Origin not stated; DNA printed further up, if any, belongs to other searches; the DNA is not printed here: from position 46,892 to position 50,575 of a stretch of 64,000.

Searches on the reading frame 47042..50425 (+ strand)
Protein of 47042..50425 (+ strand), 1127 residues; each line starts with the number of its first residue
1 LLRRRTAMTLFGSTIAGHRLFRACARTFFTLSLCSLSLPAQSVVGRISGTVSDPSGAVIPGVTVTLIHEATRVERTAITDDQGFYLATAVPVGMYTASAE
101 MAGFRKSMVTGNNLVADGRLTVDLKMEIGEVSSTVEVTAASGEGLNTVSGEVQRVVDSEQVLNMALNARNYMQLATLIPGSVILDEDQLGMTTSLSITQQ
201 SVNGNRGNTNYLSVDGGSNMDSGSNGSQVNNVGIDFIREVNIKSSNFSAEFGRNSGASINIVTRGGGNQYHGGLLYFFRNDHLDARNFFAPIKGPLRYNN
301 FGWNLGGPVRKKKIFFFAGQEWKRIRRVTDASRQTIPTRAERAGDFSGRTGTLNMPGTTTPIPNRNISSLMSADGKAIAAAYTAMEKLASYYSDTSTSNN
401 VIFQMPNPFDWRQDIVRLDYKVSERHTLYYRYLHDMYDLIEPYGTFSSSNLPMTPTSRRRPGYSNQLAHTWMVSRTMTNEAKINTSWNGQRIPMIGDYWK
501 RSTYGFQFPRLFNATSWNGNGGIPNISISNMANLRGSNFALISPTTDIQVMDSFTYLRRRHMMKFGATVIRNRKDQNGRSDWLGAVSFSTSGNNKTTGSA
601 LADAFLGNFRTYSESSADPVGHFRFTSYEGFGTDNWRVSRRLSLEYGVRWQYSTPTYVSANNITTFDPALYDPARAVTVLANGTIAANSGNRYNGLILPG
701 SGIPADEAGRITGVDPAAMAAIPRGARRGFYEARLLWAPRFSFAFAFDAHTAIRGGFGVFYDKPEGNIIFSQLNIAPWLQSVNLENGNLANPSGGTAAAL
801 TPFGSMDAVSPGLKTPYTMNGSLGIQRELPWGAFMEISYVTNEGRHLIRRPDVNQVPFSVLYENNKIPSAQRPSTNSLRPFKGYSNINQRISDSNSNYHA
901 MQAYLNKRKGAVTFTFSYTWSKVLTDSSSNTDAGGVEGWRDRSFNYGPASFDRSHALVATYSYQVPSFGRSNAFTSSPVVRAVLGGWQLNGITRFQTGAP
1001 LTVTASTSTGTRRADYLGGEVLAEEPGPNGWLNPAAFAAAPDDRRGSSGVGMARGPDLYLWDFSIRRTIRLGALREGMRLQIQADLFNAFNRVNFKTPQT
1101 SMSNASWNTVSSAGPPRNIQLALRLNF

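Call 20: search_protein_families(library=pfam, proteins=[window:47042-50425:+], max_evalue=0.00001)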
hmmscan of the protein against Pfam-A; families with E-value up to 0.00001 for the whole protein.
window:47042-50425:+ (1127 aa): 2 families
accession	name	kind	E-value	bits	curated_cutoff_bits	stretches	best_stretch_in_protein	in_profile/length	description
PF25183.1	OMP_b-brl_4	-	2.1e-185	619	30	1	262-1120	1-838/838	Outer membrane beta barrel domain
PF13620.12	CarboxypepD_reg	-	5.7e-17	62.3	32.3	1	47-127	2-82/82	Carboxypeptidase regulatory-like domain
